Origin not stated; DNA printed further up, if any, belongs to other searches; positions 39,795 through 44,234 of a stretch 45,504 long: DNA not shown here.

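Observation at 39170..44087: A 1380-aa fusion of two GT-C glycosyltransferase modules with a propeller-like insertion, paired with a divergent polyprenyl-phosphate sugar synthase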

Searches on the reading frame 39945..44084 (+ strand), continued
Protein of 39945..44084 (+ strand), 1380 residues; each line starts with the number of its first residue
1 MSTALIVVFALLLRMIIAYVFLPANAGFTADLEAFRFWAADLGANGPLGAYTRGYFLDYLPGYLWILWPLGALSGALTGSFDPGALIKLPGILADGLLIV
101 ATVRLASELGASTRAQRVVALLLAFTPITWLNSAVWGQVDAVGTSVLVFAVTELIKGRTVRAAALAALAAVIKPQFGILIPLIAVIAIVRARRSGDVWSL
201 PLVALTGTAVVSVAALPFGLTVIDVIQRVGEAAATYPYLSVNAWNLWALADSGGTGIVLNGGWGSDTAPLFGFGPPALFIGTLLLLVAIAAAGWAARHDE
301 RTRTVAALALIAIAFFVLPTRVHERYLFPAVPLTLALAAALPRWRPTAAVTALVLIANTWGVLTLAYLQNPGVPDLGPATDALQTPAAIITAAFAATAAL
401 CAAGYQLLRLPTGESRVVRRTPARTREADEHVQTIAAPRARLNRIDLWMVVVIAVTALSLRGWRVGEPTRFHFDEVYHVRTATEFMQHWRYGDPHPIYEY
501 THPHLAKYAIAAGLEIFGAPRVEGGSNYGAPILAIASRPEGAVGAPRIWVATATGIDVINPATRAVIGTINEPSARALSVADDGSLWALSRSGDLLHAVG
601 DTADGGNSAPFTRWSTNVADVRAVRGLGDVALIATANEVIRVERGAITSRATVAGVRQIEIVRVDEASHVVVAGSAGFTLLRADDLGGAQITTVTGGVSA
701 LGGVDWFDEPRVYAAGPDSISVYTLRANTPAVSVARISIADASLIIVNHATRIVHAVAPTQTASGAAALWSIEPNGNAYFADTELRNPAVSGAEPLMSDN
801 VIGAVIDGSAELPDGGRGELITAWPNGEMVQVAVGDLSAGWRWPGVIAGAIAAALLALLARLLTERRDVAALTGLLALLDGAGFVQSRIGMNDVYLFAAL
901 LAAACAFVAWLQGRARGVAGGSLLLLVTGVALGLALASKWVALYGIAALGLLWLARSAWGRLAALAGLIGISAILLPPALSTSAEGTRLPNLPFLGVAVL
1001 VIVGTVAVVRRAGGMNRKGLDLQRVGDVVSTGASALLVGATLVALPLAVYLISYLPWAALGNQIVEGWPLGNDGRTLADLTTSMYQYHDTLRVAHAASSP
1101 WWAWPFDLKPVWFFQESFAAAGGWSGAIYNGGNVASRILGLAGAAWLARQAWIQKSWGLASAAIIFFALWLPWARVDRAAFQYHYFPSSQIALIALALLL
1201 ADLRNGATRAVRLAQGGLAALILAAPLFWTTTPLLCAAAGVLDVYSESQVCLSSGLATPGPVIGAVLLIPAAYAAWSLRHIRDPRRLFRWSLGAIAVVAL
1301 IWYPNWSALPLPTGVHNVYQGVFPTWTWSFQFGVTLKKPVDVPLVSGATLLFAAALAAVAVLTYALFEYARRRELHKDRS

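Call 46: search_protein_families(library=ncbifam, proteins=[L005:5196-5987:-, L005:5984-7546:-, L004:7305-8681:-, L005:14257-15438:-, L005:15435-16307:-, L005:16304-17293:-, L005:17307-18251:-, L005:18697-19650:-, L005:19823-20515:-], max_evalue=0.001)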
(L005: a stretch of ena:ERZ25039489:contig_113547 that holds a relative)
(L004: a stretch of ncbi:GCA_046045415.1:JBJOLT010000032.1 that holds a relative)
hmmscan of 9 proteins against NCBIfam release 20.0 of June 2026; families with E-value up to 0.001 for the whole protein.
L005:5196-5987:- (263 aa): 17 families
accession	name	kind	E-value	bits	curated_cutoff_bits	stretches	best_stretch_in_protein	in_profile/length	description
NF007986.1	PRK10714.1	equivalog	3.9e-16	58.9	529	1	23-223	11-206/316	undecaprenyl-phosphate 4-deoxy-4-formamido-L-arabinose transferase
NF058614.1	PPMAGASynPpgS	equivalog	8.7e-16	58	370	1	25-216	7-195/226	polyprenyl-phospho-N-acetylgalactosaminyl synthase PpgS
TIGR03965.1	mycofact_glyco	equivalog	9.2e-16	57.7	280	1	9-131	68-183/467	mycofactocin biosynthesis glycosyltransferase MftF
NF047588.1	GlcsyltransPgfSStrep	equivalog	3e-14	53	500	1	21-185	4-166/308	glycosyltransferase PgfS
TIGR03937.1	PgaC_IcaA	equivalog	4.4e-14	52.3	422.3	1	16-151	43-175/407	poly-beta-1,6-N-acetyl-D-glucosamine synthase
NF041391.1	DPhHxTase_Halo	equivalog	2.4e-13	49.5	375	1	27-221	4-187/213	dolichyl-phosphate hexose transferase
TIGR04182.1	glyco_TIGR04182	equivalog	1.7e-11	44.1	325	1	22-230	4-203/293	S-layer glycoprotein N-glycosyltransferase AglJ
NF041875.1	EPS_EpsD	equivalog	5.6e-11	42.4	370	1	41-125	21-102/325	exopolysaccharide biosynthesis glycosyltransferase EpsD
NF010496.0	PRK13915.1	equivalog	4.6e-09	35.8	262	1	22-113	35-127/307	glucosyl-3-phosphoglycerate synthase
TIGR04283.1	glyco_like_mftF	equivalog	5.3e-09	36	182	1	25-152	6-122/221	TIGR04283 family arsenosugar biosynthesis glycosyltransferase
NF007482.0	PRK10073.1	equivalog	1e-08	34.6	423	1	24-116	12-99/334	glycosyltransferase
NF047683.1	TeichurnBiosyTuaG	equivalog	2.4e-07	30.7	400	1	35-122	19-106/252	teichuronic acid biosynthesis protein TuaG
NF053739.1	GlytfEpsEBac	equivalog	6.7e-07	28.6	450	1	47-113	27-93/265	glycosyltransferase EpsE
TIGR03469.1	HpnB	hypoth_equivalog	1.5e-06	27.5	379.25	1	21-127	47-160/386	hopene-associated glycosyltransferase HpnB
NF053846.1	glyco_with_XrtP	equivalog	0.00012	20.9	520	1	21-113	44-134/440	XrtP-associated glycosyltransferase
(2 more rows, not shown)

L005:5984-7546:- (520 aa): 0 families

L004:7305-8681:- (458 aa): 1 family
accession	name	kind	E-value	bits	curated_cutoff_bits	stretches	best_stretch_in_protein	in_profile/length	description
NF047440.1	LA3751_2_3_fam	subfamily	6.9e-09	35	200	1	70-442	48-378/460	LA_3751/LA_3752 family putative glycosyltransferase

L005:14257-15438:- (393 aa): 33 families (the best 25 are shown)
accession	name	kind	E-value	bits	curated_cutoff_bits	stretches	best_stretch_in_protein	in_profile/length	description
NF041876.1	EPS_EpsE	equivalog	2.9e-32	112.4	400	1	156-349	180-379/389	exopolysaccharide biosynthesis GT4 family glycosyltransferase EpsE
TIGR04047.1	MSMEG_0565_glyc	hypoth_equivalog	3.5e-28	98.7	259.85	1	3-358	2-367/373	MSMEG_0565 family glycosyltransferase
TIGR02149.1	glgA_Coryne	subfamily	2.4e-25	89.5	302.4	1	127-362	130-387/391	glycogen synthase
TIGR04063.1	stp3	hypoth_equivalog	4.3e-22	78.6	442.05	1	165-362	183-392/397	TIGR04063 family PEP-CTERM/XrtA system glycosyltransferase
TIGR03999.1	thiol_BshA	equivalog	3.9e-21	75.4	273.7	1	163-364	168-372/375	N-acetyl-alpha-D-glucosaminyl L-malate synthase BshA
TIGR03449.1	mycothiol_MshA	equivalog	7.3e-21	74.5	462.5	1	165-363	191-401/406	D-inositol-3-phosphate glycosyltransferase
TIGR03088.1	stp2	hypoth_equivalog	2.4e-19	69.6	409.05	1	165-362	163-370/374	TIGR03088 family PEP-CTERM/XrtA system glycosyltransferase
NF038295.1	EPS_HpsP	equivalog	9.9e-19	67.6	550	1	166-362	180-384/388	hormogonium polysaccharide biosynthesis glycosyltransferase HpsP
NF038229.1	Glyco4_Geo_Pelo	equivalog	4.9e-17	61.9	400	1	163-347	134-317/338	GPMC system family 4 glycosyltransferase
NF041010.1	glycosy_Agl16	equivalog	7.1e-15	54.7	575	1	140-363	132-349/352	glycosylation protein Agl16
NF049988.1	MGlcDAGSynMgs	equivalog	4e-13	49.5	400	2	1-120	1-119/398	alpha-monoglucosyldiacylglycerol synthase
NF012028.0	PRK15484.1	subfamily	6.1e-13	48.6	618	1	153-360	151-373/380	lipopolysaccharide N-acetylglucosaminyltransferase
TIGR04157.1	glyco_rSAM_CFB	subfamily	1.2e-12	47.6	400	1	192-323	230-358/406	TIGR04157 family glycosyltransferase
NF053787.1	GlcN_PG_synth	equivalog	1.3e-12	47.2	480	1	166-362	168-356/361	N-acetylglucosaminyl phosphatidylglycerol synthase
NF047684.1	TeichurnBiosyTuaC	equivalog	1.3e-11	44.1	550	1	146-346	169-369/391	teichuronic acid biosynthesis protein TuaC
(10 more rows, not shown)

L005:15435-16307:- (290 aa): 4 families
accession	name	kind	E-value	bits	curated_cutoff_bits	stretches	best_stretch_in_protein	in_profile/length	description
NF038032.1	CehA_McbA_metalo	domain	1.8e-16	60.5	80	1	22-218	4-211/315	CehA/McbA family metallohydrolase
NF047791.1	RNaseRnm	equivalog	6.3e-12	45.3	375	1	23-90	3-69/275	RNase RNM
NF045780.1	TrlF_fam_ATP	equivalog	3.2e-06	26.2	350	1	22-101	7-99/944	TrlF family AAA-like ATPase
NF041577.1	nside_bi_sphtase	equivalog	6.3e-05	22.3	400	1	23-88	4-66/276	3',5'-nucleoside bisphosphate phosphatase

L005:16304-17293:- (329 aa): 7 families
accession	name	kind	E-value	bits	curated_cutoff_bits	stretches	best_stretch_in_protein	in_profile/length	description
NF005919.0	PRK07920.1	equivalog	5.2e-28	98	209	1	23-322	13-295/311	phosphatidylinositol mannoside acyltransferase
NF006270.0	PRK08419.1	equivalog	1.5e-09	37.6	248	1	94-313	66-282/298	lipid A biosynthesis lauroyl acyltransferase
NF006487.0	PRK08905.1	equivalog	6.5e-09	35.2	281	1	65-312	21-266/290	lysophospholipid acyltransferase family protein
NF004569.0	PRK05906.1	equivalog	9.1e-09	34.6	439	1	202-313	201-306/454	lipid A biosynthesis lauroyl acyltransferase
NF005399.0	PRK06946.1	subfamily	1.6e-07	30.8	343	1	17-235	3-207/294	lipid A biosynthesis lauroyl acyltransferase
NF005120.0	PRK06553.1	equivalog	7.9e-06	25.4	273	1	175-312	167-299/308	lipid A biosynthesis lauroyl acyltransferase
NF006438.0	PRK08734.1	equivalog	1.4e-05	24.3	363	1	20-235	6-209/305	lauroyl acyltransferase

L005:17307-18251:- (314 aa): 11 families
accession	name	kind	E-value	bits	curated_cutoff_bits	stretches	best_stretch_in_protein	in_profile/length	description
NF005919.0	PRK07920.1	equivalog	5.2e-40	137.4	209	1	2-281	13-297/311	phosphatidylinositol mannoside acyltransferase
NF006270.0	PRK08419.1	equivalog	3.4e-21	75.8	248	1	25-273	31-284/298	lipid A biosynthesis lauroyl acyltransferase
NF006487.0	PRK08905.1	equivalog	7e-16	58.1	281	1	8-270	7-266/290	lysophospholipid acyltransferase family protein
NF005120.0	PRK06553.1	equivalog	8.8e-12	45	273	1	57-277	78-306/308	lipid A biosynthesis lauroyl acyltransferase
NF006438.0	PRK08734.1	equivalog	1.1e-11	44.3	363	1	29-263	31-267/305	lauroyl acyltransferase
NF005399.0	PRK06946.1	subfamily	1.2e-07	31.3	343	1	9-222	15-228/294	lipid A biosynthesis lauroyl acyltransferase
TIGR02207.1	lipid_A_htrB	subfamily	4.7e-07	29.5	297.8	1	93-271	106-285/303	LpxL/LpxP family Kdo(2)-lipid IV(A) lauroyl/palmitoleoyl acyltransferase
NF005340.0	PRK06860.1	subfamily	6.7e-06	25.5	398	1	71-271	98-291/309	lipid A biosynthesis lauroyl acyltransferase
NF005150.0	PRK06628.1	equivalog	0.00025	20.6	350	1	58-277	67-288/290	lipid A biosynthesis lauroyl acyltransferase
NF004569.0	PRK05906.1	equivalog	0.00031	19.7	439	1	162-277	195-312/454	lipid A biosynthesis lauroyl acyltransferase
NF006437.0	PRK08733.1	equivalog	0.00083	18.6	540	0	158-271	176-288/306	LpxL/LpxP family Kdo(2)-lipid IV(A) lauroyl/palmitoleoyl acyltransferase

L005:18697-19650:- (317 aa): 1 family
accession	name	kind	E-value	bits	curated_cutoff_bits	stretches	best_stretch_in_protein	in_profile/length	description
TIGR03450.1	mycothiol_INO1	equivalog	3.4e-116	388.3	638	1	37-302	1-271/355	inositol-3-phosphate synthase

L005:19823-20515:- (230 aa): 8 families
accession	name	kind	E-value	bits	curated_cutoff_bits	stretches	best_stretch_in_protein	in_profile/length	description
NF040950.1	archin_ph_syn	equivalog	6.9e-38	130.4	180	1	7-219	4-189/191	archaetidylinositol phosphate synthase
NF045883.1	PIPSynth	equivalog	4.8e-32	111.3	170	1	7-221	3-196/197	phosphatidylinositol phosphate synthase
NF052561.1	PIPSynBT1523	equivalog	4.8e-27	95.2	350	1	10-220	8-223/232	hypothetical protein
NF041135.1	IPPtranDIPPsyn_Thcocales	equivalog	1.6e-12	47.2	580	1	27-134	250-355/419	bifunctional L-myo-inositol-1-phosphate cytidylyltransferase/CDP-L-myo-inositol myo-inositolphosphotransferase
NF008090.0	PRK10832.1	equivalog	3.4e-06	27.3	304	1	55-140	35-117/182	CDP-diacylglycerol--glycerol-3-phosphate 3-phosphatidyltransferase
TIGR00473.1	pssA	equivalog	1.1e-05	25.5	107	1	38-91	8-59/153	CDP-diacylglycerol--serine O-phosphatidyltransferase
NF053678.1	ClpnSynClsA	equivalog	2.6e-05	24.5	240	1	52-94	30-72/180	cardiolipin synthase ClsA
TIGR00560.1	pgsA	equivalog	0.00018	22.1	109.1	1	52-103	33-84/183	CDP-diacylglycerol--glycerol-3-phosphate 3-phosphatidyltransferase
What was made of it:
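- The transferase best matches archaetidylinositol- and phosphatidylinositol-phosphate synthases (call 46). All PI/PIM assignments fall below equivalog thresholds (call 46).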

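Call 75: search_protein_families(library=pfam, proteins=[L005:5984-7546:-, L004:7305-8681:-], max_evalue=10)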
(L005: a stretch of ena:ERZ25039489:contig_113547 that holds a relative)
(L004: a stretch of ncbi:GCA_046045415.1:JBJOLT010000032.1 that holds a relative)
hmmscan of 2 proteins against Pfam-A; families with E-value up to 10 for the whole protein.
L005:5984-7546:- (520 aa): 2 families
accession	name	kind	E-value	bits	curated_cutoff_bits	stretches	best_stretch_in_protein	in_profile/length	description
PF11028.14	TMEM260-like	-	1.5e-18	67.6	24.2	1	37-193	1-171/179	Protein O-mannosyl-transferase TMEM260-like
PF20176.3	DUF6541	-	0.0004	19.2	29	1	96-405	199-499/646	Family of unknown function (DUF6541)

L004:7305-8681:- (458 aa): 2 families
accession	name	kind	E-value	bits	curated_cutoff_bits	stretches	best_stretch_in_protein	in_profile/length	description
PF17453.7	Sigma_M_inh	-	0.0088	16.9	25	1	380-450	20-85/96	Sigma-M inhibitor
PF14402.11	7TM_transglut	-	0.083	12.8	25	1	374-435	125-186/248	7 transmembrane helices usually fused to an inactive transglutaminase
